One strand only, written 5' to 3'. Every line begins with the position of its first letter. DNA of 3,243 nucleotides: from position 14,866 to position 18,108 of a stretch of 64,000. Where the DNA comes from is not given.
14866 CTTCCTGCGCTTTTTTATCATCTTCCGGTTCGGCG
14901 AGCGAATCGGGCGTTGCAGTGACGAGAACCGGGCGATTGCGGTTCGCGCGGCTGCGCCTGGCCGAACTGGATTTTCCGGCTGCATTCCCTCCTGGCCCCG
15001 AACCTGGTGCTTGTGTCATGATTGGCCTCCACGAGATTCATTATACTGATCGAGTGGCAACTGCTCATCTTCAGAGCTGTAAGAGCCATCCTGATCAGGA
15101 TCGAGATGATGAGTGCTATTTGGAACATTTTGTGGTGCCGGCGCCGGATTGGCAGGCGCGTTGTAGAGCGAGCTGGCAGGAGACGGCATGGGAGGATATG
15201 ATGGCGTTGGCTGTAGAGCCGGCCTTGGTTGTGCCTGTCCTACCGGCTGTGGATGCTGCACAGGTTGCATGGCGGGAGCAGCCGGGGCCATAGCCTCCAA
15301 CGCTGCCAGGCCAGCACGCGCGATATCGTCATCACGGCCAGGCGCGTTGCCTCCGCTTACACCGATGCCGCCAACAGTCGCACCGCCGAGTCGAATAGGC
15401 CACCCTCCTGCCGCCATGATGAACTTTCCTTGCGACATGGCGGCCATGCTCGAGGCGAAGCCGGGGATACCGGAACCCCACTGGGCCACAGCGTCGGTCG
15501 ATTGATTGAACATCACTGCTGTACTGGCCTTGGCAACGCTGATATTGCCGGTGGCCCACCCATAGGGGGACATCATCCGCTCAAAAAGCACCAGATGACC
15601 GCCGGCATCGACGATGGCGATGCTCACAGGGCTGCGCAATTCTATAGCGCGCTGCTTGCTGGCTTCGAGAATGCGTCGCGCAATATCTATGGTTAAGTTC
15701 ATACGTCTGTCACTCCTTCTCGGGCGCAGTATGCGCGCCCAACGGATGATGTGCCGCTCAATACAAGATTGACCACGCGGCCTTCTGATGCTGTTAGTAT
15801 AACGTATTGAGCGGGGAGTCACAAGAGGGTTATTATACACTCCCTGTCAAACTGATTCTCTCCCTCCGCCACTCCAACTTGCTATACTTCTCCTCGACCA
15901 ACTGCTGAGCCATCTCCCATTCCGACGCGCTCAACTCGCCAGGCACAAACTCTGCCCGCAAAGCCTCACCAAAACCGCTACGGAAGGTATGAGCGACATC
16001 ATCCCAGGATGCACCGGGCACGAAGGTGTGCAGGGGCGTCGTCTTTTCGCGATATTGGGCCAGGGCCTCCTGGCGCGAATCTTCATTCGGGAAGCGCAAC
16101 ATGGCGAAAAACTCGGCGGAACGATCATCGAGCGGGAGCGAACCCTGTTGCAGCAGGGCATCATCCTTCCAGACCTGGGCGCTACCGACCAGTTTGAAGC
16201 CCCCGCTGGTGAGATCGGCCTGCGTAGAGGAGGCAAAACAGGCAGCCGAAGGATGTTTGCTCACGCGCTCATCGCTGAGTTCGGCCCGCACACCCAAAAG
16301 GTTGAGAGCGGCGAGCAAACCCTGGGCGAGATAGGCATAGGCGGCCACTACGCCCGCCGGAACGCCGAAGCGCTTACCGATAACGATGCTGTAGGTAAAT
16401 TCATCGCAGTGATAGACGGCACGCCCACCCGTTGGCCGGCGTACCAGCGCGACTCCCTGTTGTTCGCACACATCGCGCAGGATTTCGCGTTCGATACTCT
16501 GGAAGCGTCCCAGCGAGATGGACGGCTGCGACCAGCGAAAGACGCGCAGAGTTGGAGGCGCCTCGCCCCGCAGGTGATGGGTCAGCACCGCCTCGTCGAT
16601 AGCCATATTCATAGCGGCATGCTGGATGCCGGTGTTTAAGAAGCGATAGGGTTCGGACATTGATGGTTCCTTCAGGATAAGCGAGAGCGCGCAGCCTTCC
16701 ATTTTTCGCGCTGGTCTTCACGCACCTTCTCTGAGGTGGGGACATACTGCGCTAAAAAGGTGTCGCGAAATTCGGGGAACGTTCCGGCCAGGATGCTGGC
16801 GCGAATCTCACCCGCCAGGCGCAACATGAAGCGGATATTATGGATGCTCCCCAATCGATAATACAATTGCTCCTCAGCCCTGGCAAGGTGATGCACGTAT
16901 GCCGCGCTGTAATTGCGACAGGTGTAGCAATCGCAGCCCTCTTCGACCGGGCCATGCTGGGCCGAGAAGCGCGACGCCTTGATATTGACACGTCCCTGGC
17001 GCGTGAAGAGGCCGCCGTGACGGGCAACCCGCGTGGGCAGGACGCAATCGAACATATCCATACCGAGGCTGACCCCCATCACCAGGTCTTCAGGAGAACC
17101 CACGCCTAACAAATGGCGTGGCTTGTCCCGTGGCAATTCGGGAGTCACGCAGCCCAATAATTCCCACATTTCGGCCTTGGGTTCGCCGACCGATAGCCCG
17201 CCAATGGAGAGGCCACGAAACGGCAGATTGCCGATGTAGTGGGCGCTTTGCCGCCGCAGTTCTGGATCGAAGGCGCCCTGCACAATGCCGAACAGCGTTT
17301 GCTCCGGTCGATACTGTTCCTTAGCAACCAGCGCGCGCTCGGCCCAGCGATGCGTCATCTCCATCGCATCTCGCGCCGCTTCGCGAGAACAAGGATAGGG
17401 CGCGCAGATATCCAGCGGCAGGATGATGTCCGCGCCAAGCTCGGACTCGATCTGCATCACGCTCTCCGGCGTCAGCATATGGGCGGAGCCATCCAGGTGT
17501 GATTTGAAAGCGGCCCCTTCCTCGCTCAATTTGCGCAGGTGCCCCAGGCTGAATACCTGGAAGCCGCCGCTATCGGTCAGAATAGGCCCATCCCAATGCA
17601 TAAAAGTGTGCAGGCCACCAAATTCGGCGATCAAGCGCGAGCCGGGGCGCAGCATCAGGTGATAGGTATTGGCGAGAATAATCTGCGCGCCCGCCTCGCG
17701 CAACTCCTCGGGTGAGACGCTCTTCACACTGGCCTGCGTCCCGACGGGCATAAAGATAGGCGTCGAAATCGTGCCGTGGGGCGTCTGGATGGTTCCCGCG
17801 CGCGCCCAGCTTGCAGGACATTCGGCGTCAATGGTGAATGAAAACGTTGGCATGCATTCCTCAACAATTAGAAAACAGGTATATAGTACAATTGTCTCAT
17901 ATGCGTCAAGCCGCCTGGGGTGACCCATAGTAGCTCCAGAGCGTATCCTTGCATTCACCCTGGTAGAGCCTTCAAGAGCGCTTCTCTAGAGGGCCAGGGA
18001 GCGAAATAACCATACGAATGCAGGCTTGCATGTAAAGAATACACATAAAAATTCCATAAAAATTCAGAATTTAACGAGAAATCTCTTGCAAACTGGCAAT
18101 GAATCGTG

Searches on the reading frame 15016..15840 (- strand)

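Call 66: search_protein_families(library=pfam, proteins=[window:15016-15840:-], max_evalue=0.001)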
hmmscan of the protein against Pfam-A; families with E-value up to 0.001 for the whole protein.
window:15016-15840:- (274 aa): 1 family
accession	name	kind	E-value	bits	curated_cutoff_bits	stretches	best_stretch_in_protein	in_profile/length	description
PF03928.20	HbpS-like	-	2.2e-27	96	25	1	49-179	1-128/128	Haem degrading protein HbpS-like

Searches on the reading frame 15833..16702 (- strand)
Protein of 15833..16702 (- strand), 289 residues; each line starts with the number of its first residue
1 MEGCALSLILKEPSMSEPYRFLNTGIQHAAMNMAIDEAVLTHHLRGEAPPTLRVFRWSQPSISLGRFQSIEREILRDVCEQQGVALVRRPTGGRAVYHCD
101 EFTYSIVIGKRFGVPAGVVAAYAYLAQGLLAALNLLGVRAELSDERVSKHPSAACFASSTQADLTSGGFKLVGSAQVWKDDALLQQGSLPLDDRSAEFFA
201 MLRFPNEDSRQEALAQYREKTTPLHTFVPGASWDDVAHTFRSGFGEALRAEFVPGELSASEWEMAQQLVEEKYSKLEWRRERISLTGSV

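Call 66: search_protein_families(library=pfam, proteins=[window:15833-16702:-], max_evalue=0.001)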
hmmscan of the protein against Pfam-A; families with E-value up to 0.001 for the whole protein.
window:15833-16702:- (289 aa): 2 families
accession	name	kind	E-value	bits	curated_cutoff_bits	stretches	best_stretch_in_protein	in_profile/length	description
PF21948.1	LplA-B_cat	-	8.7e-33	114.4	27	1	29-244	2-199/200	Lipoyl protein ligase A/B catalytic domain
PF03099.24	BPL_LplA_LipB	-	5.4e-09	36.5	21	1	72-189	14-128/133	Biotin/lipoate A/B protein ligase family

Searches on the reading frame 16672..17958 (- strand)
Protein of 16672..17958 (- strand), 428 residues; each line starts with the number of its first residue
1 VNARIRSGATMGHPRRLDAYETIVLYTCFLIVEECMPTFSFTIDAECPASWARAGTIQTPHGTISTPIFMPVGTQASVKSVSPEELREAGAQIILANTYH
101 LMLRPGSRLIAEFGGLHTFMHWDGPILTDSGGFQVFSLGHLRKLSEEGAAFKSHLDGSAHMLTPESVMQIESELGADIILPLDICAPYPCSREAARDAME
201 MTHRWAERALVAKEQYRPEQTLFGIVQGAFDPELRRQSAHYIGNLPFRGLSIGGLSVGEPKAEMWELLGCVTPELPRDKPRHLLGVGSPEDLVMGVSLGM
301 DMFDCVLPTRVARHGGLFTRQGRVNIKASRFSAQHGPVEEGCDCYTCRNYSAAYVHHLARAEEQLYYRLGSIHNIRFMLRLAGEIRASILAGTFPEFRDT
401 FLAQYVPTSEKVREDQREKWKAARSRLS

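Call 3: search_protein_families(library=pfam, proteins=[window:16672-17958:-], max_evalue=0.01)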
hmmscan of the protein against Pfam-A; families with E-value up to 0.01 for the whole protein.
window:16672-17958:- (428 aa): 1 family
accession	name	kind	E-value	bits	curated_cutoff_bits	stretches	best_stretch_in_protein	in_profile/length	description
PF01702.25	TGT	-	6.5e-154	512.7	26.3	1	52-405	3-355/357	Queuine tRNA-ribosyltransferase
